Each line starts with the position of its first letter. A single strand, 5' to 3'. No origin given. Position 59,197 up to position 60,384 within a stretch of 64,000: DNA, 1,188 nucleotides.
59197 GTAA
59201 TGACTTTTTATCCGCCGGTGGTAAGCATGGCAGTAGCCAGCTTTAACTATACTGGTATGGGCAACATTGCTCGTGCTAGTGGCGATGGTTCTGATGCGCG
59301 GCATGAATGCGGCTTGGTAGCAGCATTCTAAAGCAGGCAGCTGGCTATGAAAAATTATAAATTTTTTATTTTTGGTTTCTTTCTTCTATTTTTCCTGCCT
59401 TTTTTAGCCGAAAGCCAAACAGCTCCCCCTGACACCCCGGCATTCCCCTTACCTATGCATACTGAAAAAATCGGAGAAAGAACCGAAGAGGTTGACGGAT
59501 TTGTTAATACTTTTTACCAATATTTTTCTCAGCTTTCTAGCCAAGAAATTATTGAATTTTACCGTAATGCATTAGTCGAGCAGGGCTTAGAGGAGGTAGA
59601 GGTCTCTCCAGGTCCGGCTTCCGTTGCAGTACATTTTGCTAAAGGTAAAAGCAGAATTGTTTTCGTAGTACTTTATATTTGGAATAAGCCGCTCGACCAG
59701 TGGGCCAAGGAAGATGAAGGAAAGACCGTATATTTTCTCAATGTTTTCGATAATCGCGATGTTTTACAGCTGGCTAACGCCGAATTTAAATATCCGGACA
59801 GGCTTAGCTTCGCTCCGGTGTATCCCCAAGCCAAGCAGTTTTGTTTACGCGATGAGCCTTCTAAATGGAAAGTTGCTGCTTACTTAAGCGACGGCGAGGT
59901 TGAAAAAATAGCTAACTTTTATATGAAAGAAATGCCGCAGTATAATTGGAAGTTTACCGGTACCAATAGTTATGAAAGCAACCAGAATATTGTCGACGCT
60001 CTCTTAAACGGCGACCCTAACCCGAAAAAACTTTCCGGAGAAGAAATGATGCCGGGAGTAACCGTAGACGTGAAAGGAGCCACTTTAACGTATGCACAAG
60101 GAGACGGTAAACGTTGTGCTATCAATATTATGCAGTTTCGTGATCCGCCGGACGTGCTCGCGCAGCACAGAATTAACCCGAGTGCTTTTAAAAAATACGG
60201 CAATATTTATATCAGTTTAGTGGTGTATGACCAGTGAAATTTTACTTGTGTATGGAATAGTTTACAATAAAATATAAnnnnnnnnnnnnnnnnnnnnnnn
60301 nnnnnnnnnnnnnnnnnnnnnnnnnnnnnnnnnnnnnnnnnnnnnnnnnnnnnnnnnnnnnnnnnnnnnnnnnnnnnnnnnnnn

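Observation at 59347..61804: Three paralogous signal-peptide proteins with a shared FYR-x-x-F/L-x-x-x-G motif inside the Tad locus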

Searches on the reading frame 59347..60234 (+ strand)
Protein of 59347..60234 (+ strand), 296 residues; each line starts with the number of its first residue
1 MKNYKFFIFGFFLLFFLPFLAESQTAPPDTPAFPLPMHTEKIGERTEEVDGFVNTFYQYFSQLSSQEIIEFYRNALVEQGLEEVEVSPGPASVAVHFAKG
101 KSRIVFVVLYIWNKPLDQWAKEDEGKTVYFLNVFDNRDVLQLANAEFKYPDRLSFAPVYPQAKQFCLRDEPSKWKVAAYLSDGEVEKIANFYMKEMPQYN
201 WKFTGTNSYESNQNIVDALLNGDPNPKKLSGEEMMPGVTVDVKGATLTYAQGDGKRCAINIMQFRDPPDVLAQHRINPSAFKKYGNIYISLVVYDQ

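Call 6: search_protein_families(library=pfam, proteins=[window:59347-60234:+], max_evalue=1)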
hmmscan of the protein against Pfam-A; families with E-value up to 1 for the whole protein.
window:59347-60234:+ (296 aa): 1 family
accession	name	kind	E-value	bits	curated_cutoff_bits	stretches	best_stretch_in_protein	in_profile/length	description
PF14283.11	CD1107-like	-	0.057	13.8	26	1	121-145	42-66/158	Mobile element protein CD1107-like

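Call 7: search_protein_families(library=ncbifam, proteins=[window:59347-60234:+], max_evalue=1)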
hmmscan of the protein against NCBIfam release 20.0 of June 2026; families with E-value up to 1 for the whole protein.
window:59347-60234:+ (296 aa): 0 families

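Call 8: find_homologous_proteins(query=window:59347-60234:+, max_evalue=0.001)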
Query window:59347-60234:+ (296 aa): 1 proteins with E <= 0.001 among 976 candidates.
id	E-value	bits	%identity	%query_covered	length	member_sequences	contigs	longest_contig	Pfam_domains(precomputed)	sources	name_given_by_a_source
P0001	3.1e-200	682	100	100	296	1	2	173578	PF27226.1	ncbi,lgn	ncbi:MAG: hypothetical protein WCI77_05635 [Candidatus Omnitrophota bacterium]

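Call 12: find_homologous_proteins(query=A1, max_evalue=0.01)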
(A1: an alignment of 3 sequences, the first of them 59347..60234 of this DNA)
Query A1 (3 sequences) (296 aa, profile of the alignment): 3 proteins with E <= 0.01 among 3177 candidates.
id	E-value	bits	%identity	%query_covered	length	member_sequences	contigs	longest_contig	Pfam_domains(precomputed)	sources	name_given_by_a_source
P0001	5.0e-145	500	100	100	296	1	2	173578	PF27226.1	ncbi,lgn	ncbi:MAG: hypothetical protein WCI77_05635 [Candidatus Omnitrophota bacterium]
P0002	1.4e-113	397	27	82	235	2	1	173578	PF27226.1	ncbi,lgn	-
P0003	4.9e-108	379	26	96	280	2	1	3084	PF27226.1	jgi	-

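Call 15: find_encoding_contigs(protein=P0003, flank=10000)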
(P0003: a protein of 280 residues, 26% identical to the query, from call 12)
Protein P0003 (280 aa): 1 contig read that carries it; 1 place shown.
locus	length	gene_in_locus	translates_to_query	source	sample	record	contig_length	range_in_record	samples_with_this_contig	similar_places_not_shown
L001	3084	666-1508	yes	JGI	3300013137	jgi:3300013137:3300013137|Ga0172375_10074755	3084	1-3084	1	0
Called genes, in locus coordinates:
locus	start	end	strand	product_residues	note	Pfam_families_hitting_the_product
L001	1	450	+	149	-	?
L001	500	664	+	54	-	-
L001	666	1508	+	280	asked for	PF27226:AF_1845 (faint)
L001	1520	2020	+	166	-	-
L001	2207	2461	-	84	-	-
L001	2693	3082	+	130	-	?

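Call 22: search_protein_representatives(alignment_id=A1)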
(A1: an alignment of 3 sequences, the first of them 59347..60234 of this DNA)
Query: 3 sequences, 282 profile positions. Proteins with E-value up to 0.001 (for the whole library): 401; up to 1e-10: 170; up to 1e-30: 50. The best 150 are listed.
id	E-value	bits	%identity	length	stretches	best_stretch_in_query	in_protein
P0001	1.6e-145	500.2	-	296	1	1-282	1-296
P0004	3.2e-67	243.3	-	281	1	4-281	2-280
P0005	6.3e-67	242.3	-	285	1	10-282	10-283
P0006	6.2e-63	229.2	-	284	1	10-281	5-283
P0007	2.0e-60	221.0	-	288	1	9-281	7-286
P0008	3.4e-59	216.9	-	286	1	6-281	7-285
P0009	3.6e-59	216.9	-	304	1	3-281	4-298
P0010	5.5e-58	212.9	-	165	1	1-154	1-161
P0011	6.7e-58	212.7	-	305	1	24-282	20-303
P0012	1.2e-57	211.8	-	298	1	9-280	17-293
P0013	2.6e-56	207.4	-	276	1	21-279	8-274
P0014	1.3e-55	205.1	-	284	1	12-281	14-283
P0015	6.2e-55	202.9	-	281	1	1-282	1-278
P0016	8.0e-52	192.7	-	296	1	2-280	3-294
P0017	2.0e-51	191.5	-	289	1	16-282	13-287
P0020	1.9e-48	181.6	-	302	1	3-282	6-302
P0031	2.6e-38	148.4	-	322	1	2-279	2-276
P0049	2.1e-31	125.7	-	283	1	7-280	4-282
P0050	7.2e-31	124.0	-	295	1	18-281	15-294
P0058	9.0e-25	104.0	-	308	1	3-280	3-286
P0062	6.3e-23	97.9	-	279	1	6-281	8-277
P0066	3.5e-22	95.5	-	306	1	3-212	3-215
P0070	1.2e-18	83.9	-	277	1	5-259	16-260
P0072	5.2e-18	81.8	-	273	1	3-279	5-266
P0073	9.7e-18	80.9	-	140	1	6-129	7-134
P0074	6.4e-17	78.2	-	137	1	7-129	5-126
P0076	8.2e-17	77.9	-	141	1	1-131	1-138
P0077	8.5e-17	77.8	-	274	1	6-260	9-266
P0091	5.3e-15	71.9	-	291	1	4-258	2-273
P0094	8.0e-15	71.3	-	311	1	2-250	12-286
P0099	2.5e-14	69.7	-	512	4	134-198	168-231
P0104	5.6e-14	68.6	-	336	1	24-201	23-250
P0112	1.6e-13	67.1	-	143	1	1-127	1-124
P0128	6.4e-13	65.1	-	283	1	14-281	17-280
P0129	6.6e-13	65.1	-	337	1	7-250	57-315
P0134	1.4e-12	64.0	-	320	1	13-199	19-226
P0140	3.0e-12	62.9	-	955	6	55-206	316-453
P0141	3.5e-12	62.7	-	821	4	55-192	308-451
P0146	4.7e-12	62.3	-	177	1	20-146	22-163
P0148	6.6e-12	61.8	-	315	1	28-251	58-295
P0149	8.4e-12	61.4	-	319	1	20-260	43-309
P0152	1.0e-11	61.1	-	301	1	4-241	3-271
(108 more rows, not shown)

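Call 25: find_homologous_proteins(query=A2, max_evalue=0.001)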
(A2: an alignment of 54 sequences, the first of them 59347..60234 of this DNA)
Query A2 (54 sequences) (296 aa, profile of the alignment): 2 proteins with E <= 0.001 among 4102 candidates.
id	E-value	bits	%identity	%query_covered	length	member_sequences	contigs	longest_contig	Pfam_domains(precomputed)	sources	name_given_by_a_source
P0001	2.3e-79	285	100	100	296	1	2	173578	PF27226.1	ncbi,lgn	ncbi:MAG: hypothetical protein WCI77_05635 [Candidatus Omnitrophota bacterium]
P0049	1.6e-77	279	21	95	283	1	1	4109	PF27226.1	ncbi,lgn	-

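Call 35: search_solved_structures(query=A2, max_evalue=10)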
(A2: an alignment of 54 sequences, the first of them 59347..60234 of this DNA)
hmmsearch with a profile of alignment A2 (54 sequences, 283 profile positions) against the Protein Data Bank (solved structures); distinct sequences matched with E-value up to 10: 3.
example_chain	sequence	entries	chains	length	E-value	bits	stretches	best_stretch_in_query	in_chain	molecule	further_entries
5xov_I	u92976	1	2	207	0.2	14.1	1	69-157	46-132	V-delta chain of T cell receptor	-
6z2a_B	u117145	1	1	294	1.9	10.9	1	87-148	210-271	Histone-lysine N-methyltransferase, H3 lysine-9 specific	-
6z2a_A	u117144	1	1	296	1.9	10.9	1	87-148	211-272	Histone-lysine N-methyltransferase, H3 lysine-9 specific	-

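Call 42: predict_structure(alignment_id=A2)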
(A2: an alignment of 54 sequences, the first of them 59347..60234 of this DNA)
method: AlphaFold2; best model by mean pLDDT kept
length: 296 residues; sequences in the alignment: 54
mean_pLDDT: 89.3   pTM: 0.81
mean pLDDT of the five models: 89.3, 88.9, 87.0, 86.8, 85.4
residues with pLDDT >= 90: 206; 70-90: 60; 50-70: 20; < 50: 10
segments of 3 or more residues with pLDDT < 50: 113-115, 120-122
pLDDT, mean of each block of 10 residues (from residue 1): 79 80 55 89 93 93 92 94 85 86 83 50 76 94 96 97 97 93 98 98 98 96 88 94 98 95 98 96 98 92
secondary structure, 60 per line:
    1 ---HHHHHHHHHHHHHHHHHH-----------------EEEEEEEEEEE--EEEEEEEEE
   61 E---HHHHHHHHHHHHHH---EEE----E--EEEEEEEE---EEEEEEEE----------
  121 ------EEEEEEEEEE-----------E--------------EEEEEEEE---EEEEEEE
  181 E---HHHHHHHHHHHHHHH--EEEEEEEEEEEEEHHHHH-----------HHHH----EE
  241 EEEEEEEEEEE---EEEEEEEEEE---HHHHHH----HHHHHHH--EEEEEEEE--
elements in order: H4-21 E39-49 E52-61 H65-78 E82-84 E92-99 E103-110 E127-136 E163-170 E174-181 H185-199 E202-214 H215-219 H231-234 E239-251 E255-264 H268-273 H278-284 E287-294

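Call 45: fold_search(model_id=the predicted structure, library=pdb)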
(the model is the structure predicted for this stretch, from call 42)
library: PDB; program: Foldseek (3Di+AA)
matches with E <= 10: 569; with E <= 0.001: 0
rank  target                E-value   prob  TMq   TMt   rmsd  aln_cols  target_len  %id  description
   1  5h7z_A                1.4e-03  0.60  0.18  0.18  20.2       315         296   11  Apo structure of immunity protein TplEi of T6SS from Pseudomonas aeruginosa (released 2017-10-04)
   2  3bbj_A                1.2e-02  0.41  0.19  0.20  17.0       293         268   10  CRYSTAL STRUCTURE OF A PUTATIVE THIOESTERASE II (TFU_2367) FROM THERMOBIFIDA FUSCA YX AT 2.45 A RESOLUTION (released 2007-11-20)
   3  3bbj_B                1.2e-02  0.28  0.17  0.18  17.1       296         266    9  CRYSTAL STRUCTURE OF A PUTATIVE THIOESTERASE II (TFU_2367) FROM THERMOBIFIDA FUSCA YX AT 2.45 A RESOLUTION (released 2007-11-20)
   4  4qfw_C                1.5e-02  0.25  0.16  0.17  19.0       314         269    9  Crystal structure of acyl-CoA thioesterase tesB from Yersinia pestis (released 2014-06-04)
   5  5h7z_B                1.6e-02  0.44  0.22  0.22  19.9       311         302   11  Apo structure of immunity protein TplEi of T6SS from Pseudomonas aeruginosa (released 2017-10-04)
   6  4rth_B                3.0e-02  0.23  0.13  0.19  19.9       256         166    9  The crystal structure of PsbP from Zea mays (released 2015-03-11)
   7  4hzp                  6.4e-02  0.38  0.20  0.20  19.0       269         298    9  The Structure of the Bifunctional Acetyltransferase/Decarboxylase LnmK from the Leinamycin Biosynthetic Pathway Revealin (released 2013-01-30)
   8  9j9n_A                8.4e-02  0.15  0.15  0.14  19.4       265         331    8  artificial mononuclear Zn-bound metalloprotein 2 (M2:Zn) (released 2025-07-02)
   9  8z9d_P                9.8e-02  0.15  0.17  0.23  17.2       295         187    8  cryo-EM structure of PSII-LHCII megacomplex from spinach (released 2024-11-13)
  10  1pzd                  1.1e-01  0.08  0.13  0.14  20.3       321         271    8  Structural Identification of a conserved appendage domain in the carboxyl-terminus of the COPI gamma-subunit. (released 2003-10-14)
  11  6x7m                  1.2e-01  0.15  0.18  0.17  20.0       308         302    8  LnmK in complex with 2-nitronate-propionyl-oxa(dethia)-CoA (released 2020-06-10)
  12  2iv9_A                1.4e-01  0.06  0.11  0.13  18.5       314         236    8  B2-appendage from AP2 in complex with Eps15 peptide (released 2007-03-13)
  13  5bp4_R                1.5e-01  0.12  0.17  0.10  19.4       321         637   10  Modifying region (DH-ER-KR) of a mycocerosic acid synthase-like (MAS-like) PKS (released 2016-03-09)
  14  1r4x                  1.5e-01  0.07  0.12  0.12  19.8       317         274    8  Crystal Structure Analys of the Gamma-COPI Appendage domain (released 2003-10-28)
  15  6x7n                  1.9e-01  0.18  0.20  0.20  17.9       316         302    7  LnmK in complex with 2-nitronate-propionyl-amino(dethia)-CoA (released 2020-06-10)
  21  4rth_A                2.2e-01  0.14  0.17  0.24  14.3       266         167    8  The crystal structure of PsbP from Zea mays (released 2015-03-11)
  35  6e8a_A                4.0e-01  0.23  0.17  0.29   9.6       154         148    8  Crystal structure of DcrB from Salmonella enterica at 1.92 Angstroms resolution (released 2018-10-31)
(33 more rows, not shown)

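Call 48: search_protein_families(library=pfam, alignment_id=A2, max_evalue=1)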
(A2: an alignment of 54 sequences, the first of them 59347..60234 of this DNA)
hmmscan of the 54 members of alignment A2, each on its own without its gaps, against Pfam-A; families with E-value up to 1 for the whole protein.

A. member 1, window:59347-60234:+ (296 aa): 1 family
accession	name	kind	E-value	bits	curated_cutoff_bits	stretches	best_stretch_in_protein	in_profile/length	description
PF14283.11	CD1107-like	-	0.057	13.8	26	1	121-145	42-66/158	Mobile element protein CD1107-like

B. families by the number of members that match (of 54 scanned): 31 families (the first 25 are shown)
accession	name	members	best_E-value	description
PF23492.1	bPH_9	1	0.0037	Bacterial PH domain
PF06433.17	Me-amine-dh_H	1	0.0091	Methylamine dehydrogenase heavy chain (MADH)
PF12371.14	TMEM131_like_N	1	0.01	Transmembrane protein 131-like N-terminal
PF00515.34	TPR_1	1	0.021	Tetratricopeptide repeat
PF17848.7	Zn_ribbon_ACC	1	0.05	Acetyl-CoA carboxylase zinc finger domain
PF08812.16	YtxC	1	0.051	YtxC-like family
PF22679.2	T1R_D3-like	1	0.056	Type I restriction enzyme subunit R domain 3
PF21904.1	CAND6-7_N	1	0.056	CAND6/7, N-terminal domain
PF14283.11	CD1107-like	1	0.057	Mobile element protein CD1107-like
PF20525.3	DUF6740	1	0.074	Family of unknown function (DUF6740)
PF06856.16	AcMNPV_Orf17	1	0.074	Autographa californica nuclear polyhedrosis virus (AcMNPV), Orf17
PF14178.11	YppF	1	0.082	YppF-like protein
PF14123.11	DUF4290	1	0.085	Domain of unknown function (DUF4290)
PF08294.17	TIM21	1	0.095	TIM21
PF13181.12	TPR_8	1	0.1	Tetratricopeptide repeat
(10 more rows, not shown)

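Call 49: search_protein_families(library=pfam, proteins=[P0099, P0140, P0141, P0073, P0074, P0076, P0112, P0146], max_evalue=1)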
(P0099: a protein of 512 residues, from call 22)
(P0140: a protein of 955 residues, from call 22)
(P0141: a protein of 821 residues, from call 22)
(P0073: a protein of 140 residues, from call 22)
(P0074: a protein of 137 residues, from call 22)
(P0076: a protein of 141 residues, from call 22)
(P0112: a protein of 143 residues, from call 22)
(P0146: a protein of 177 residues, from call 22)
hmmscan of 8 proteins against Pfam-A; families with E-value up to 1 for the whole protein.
P0099 (512 aa): 7 families
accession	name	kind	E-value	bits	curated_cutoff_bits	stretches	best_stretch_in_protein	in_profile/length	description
PF22639.1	Gp18_dom_I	-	0.0025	18.2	27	0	94-121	63-90/93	Tail sheath protein Gp18-like domain I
PF14454.12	Prok_Ub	-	0.0057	16.9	25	0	80-99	20-39/64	Prokaryotic Ubiquitin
PF20449.3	DUF6706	-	0.025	15.3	23.8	0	193-222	65-90/108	Family of unknown function (DUF6706)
PF22972.2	EVH1_PP4R3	-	0.038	14.6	27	0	320-351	61-92/100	EVH1-like domain in PP4R3 protein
PF01287.26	eIF-5a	-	0.15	12.7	24.2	0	315-336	46-67/69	Eukaryotic elongation factor 5A hypusine, DNA-binding OB fold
PF06266.17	HrpF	-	0.2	12.4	22.8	0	64-96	14-46/74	HrpF protein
PF13277.11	YmdB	-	0.32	10.7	27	0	87-122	147-182/253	YmdB-like protein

P0140 (955 aa): 3 families
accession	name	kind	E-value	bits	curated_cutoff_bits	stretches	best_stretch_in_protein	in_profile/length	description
PF24548.1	EF_EFCAB10_C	-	0.033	14.3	32.5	0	535-562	21-48/60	EFCAB10, C-terminal EF-hand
PF15319.11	RHINO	-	0.18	12.3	25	1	592-675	120-202/239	RAD9, RAD1, HUS1-interacting nuclear orphan protein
PF21956.1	DUF6922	-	0.3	11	27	0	115-133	28-46/52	Family of unknown function (DUF6922)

P0141 (821 aa): 4 families
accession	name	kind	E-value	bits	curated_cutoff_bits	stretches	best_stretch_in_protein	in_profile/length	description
PF04725.17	PsbR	-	0.0059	17.4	22.5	1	98-157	16-74/98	Photosystem II 10 kDa polypeptide PsbR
PF06679.17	DUF1180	-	0.061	14.2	27.7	1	11-90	8-84/167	Membrane protein FAM174-like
PF11502.13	BCL9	-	0.08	13.3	25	1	89-116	12-39/39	B-cell lymphoma 9 protein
PF14344.12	DUF4397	-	0.21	12.6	30.6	1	738-815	1-82/119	Domain of unknown function (DUF4397)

P0073 (140 aa): 0 families

P0074 (137 aa): 2 families
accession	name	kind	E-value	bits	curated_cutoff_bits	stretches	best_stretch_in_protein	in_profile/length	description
PF18923.6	DUF5673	-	0.073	13.5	26.7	1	109-135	43-65/66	Domain of unknown function (DUF5673)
PF17531.7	O_Spanin_T7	-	0.086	13.3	25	1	4-31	10-36/59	Spanin, outer lipoprotein subunit T7-like virus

P0076 (141 aa): 0 families

P0112 (143 aa): 0 families

P0146 (177 aa): 0 families

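Call 55: list_cluster_members(proteins=[P0009, P0020, P0031, P0050, P0058, P0062, P0072, P0128, P0099, P0140])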
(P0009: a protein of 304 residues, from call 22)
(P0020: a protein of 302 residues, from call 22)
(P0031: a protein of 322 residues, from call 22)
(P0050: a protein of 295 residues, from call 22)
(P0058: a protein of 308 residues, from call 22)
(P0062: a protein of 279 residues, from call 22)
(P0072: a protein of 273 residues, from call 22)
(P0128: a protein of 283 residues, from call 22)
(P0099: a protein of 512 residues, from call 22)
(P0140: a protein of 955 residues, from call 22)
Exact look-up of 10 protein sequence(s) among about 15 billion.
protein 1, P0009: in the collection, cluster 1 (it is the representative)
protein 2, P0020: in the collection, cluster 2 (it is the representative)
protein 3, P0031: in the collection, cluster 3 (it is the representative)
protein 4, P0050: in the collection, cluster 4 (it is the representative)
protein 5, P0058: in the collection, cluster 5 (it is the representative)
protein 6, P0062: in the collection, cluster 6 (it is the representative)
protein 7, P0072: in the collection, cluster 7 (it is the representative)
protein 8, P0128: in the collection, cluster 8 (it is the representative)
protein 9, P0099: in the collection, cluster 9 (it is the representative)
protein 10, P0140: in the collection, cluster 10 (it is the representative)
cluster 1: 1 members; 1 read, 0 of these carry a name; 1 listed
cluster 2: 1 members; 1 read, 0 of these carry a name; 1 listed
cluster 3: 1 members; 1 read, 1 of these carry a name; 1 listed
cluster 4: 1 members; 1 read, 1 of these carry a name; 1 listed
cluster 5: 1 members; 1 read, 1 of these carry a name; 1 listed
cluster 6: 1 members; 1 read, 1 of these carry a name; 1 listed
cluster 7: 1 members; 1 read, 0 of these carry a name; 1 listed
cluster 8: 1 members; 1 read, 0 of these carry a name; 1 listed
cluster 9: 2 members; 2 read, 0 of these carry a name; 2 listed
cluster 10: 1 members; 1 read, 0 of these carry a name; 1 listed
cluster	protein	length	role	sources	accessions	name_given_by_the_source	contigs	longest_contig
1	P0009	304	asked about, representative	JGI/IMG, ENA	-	-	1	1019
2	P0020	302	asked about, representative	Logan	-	-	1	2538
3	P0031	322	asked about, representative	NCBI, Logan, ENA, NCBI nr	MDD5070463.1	MAG: hypothetical protein PHV17_07010 [Candidatus Omnitrophica bacterium] | hypothetical protein [Candidatus Omnitrophota bacterium]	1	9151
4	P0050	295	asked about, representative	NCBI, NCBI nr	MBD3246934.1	MAG: hypothetical protein GF333_08030 [Candidatus Omnitrophica bacterium] | hypothetical protein [Candidatus Omnitrophota bacterium]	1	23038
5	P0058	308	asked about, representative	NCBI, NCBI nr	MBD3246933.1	MAG: hypothetical protein GF333_08025 [Candidatus Omnitrophica bacterium] | hypothetical protein [Candidatus Omnitrophota bacterium]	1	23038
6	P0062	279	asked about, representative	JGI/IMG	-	hypothetical protein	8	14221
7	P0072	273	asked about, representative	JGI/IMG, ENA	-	-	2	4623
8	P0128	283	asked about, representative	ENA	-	-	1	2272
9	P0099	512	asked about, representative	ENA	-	-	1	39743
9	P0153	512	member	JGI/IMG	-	-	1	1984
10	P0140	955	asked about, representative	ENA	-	-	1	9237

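Call 56: find_encoding_contigs(protein=P0062, flank=10000, max_places=3)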
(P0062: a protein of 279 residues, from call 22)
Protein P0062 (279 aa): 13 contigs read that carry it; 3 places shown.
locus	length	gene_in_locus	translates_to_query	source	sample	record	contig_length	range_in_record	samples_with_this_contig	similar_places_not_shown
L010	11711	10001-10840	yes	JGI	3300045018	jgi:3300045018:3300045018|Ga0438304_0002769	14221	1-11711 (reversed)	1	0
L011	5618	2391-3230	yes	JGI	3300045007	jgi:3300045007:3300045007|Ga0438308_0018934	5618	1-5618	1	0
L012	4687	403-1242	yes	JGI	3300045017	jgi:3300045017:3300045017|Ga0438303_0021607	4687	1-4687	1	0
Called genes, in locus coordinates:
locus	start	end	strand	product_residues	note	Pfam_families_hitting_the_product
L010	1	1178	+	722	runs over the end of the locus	PF01656:CbiA, PF02374:ArsA_ATPase (faint), PF10609:ParA, PF13614:AAA_31, PF00437:T2SSE, PF27713:UCP018868 (weak)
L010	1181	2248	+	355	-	PF00437:T2SSE, PF27713:UCP018868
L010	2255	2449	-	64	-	-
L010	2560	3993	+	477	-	-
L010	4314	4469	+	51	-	-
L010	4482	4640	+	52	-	-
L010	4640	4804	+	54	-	-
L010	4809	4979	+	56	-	-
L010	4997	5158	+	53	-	-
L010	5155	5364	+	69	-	-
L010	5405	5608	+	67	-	-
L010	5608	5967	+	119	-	-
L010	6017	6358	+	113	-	-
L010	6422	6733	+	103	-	-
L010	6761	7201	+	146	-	-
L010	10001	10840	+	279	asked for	PF27226:AF_1845 (weak)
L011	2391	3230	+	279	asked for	PF27226:AF_1845 (weak)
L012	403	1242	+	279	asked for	PF27226:AF_1845 (weak)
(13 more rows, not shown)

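Call 59: find_encoding_contigs(protein=P0072, flank=10000, max_places=2)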
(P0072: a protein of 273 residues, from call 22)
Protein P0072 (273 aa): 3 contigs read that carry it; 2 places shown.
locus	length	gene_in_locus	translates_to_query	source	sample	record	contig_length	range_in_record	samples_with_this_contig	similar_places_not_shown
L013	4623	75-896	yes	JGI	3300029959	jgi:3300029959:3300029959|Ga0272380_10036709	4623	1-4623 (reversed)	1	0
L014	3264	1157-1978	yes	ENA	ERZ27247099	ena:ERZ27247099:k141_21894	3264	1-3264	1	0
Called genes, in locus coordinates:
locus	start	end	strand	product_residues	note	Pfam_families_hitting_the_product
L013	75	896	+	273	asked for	PF27226:AF_1845 (faint)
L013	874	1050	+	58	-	-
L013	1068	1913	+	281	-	PF00482:T2SSF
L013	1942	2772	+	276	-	PF00482:T2SSF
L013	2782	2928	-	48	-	-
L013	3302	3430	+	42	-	-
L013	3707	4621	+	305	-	?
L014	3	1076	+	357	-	?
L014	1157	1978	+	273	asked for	PF27226:AF_1845 (faint)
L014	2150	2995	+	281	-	PF00482:T2SSF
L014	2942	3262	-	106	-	?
